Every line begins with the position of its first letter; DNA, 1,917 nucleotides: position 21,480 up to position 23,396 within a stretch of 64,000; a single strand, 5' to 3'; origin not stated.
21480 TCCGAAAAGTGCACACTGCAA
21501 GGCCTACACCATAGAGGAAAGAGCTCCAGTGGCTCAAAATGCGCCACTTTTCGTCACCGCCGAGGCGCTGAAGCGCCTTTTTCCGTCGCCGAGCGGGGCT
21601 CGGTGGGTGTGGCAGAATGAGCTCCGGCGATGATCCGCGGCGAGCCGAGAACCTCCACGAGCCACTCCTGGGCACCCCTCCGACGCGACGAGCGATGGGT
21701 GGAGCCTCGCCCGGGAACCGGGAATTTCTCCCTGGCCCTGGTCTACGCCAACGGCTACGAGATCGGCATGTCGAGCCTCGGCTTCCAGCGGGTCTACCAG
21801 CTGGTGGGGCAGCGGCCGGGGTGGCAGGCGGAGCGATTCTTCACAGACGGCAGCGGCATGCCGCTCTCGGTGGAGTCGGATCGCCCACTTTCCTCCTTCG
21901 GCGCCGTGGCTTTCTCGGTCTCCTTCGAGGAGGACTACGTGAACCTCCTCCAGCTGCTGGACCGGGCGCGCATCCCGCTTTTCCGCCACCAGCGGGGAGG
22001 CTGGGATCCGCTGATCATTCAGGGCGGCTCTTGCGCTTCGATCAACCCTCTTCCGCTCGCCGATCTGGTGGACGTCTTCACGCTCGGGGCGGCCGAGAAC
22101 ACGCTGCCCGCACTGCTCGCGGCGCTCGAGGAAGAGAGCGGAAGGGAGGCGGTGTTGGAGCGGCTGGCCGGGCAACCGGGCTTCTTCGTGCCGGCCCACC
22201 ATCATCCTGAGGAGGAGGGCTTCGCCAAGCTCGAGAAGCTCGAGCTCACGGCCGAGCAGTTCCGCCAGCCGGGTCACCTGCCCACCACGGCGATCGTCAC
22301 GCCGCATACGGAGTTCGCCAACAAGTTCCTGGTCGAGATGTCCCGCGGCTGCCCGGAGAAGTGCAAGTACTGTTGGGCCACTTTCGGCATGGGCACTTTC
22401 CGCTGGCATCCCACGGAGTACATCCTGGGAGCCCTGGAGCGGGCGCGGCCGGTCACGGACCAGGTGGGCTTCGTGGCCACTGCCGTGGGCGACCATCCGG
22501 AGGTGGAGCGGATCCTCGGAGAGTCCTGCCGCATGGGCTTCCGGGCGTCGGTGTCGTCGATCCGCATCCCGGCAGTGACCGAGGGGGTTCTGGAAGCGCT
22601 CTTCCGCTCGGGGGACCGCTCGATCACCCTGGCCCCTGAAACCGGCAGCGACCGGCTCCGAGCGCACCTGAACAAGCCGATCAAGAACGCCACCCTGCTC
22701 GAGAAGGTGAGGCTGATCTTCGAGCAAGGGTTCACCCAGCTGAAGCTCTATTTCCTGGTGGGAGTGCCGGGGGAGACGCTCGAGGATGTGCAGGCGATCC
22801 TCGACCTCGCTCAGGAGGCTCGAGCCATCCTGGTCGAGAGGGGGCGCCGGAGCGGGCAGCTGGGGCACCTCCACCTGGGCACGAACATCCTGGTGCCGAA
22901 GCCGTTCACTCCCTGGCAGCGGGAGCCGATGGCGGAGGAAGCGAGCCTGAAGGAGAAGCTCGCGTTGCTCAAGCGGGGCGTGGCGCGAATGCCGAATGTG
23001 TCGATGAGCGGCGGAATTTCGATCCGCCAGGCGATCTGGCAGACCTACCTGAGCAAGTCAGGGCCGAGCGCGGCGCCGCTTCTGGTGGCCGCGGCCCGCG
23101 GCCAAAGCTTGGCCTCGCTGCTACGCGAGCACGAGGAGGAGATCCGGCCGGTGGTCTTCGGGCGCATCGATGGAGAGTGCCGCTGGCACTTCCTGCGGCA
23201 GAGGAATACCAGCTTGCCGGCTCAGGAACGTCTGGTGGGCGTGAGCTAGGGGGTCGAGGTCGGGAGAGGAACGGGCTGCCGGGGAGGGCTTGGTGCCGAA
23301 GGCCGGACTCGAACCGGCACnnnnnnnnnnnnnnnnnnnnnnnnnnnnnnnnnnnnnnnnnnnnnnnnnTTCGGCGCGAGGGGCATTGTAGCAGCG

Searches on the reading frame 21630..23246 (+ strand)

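Call 31: search_protein_families(library=pfam, proteins=[window:21630-23246:+], max_evalue=0.001)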
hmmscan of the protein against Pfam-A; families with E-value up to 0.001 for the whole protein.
window:21630-23246:+ (539 aa): 2 families
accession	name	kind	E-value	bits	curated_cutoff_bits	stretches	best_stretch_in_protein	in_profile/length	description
PF19864.5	Radical_SAM_N2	-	1.5e-32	112.6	29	1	51-188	1-151/151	Radical SAM proteins, N-terminal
PF04055.27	Radical_SAM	-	2.9e-19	70.3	29.5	1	235-394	1-166/166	Radical SAM superfamily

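Call 79: search_protein_families(library=ncbifam, proteins=[window:21630-23246:+], max_evalue=0.001)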
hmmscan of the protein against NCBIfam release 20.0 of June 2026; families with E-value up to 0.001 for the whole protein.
window:21630-23246:+ (539 aa): 11 families
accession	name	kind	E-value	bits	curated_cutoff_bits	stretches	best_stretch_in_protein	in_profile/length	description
TIGR03960.1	rSAM_fuse_unch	hypoth_equivalog_domain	2.9e-63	214.3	462.3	1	34-451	31-479/605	TIGR03960 family B12-binding radical SAM protein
TIGR04013.1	B12_SAM_MJ_1487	hypoth_equivalog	1.6e-13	50.3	251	1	128-396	72-332/382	TIGR04013 family B12-binding domain/radical SAM domain-containing protein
TIGR04190.1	B12_SAM_Ta0216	equivalog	4e-09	35.6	500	1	324-397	320-394/554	TIGR04190 family B12-binding domain/radical SAM domain protein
TIGR04014.1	B12_SAM_MJ_0865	equivalog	9.9e-09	34.5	360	1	108-397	51-336/434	methyl-coenzyme M reductase glutamine C-methyltransferase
NF050148.1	rSAM_ApyD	equivalog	1.5e-07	30.2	750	1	234-429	201-389/645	RiPP biosynthesis radical SAM protein ApyD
TIGR04072.2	rSAM_ladder_B12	equivalog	4.1e-07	29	360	1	221-391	169-343/443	lipid biosynthesis B12-binding/radical SAM protein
TIGR01579.1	MiaB-like-C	equivalog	1.4e-06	27.9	357.05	1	128-270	67-178/416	tRNA (N(6)-L-threonylcarbamoyladenosine(37)-C(2))-methylthiotransferase MtaB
TIGR04479.1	bcpD_PhpK_rSAM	subfamily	4.9e-06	25.2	600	1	235-398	244-410/504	PhpK family radical SAM P-methyltransferase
TIGR03471.1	HpnJ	equivalog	4.5e-05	22.5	577.6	1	235-396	200-364/472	hopanoid biosynthesis associated radical SAM protein HpnJ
NF038361.1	rSAM_Sden_1168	equivalog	0.00032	19.4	575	1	236-389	286-443/560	Sden_1168 family B12-binding radical SAM P-methyltransferase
TIGR00089.1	TIGR00089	subfamily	0.00043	19.2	251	0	225-270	133-178/429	MiaB/RimO family radical SAM methylthiotransferase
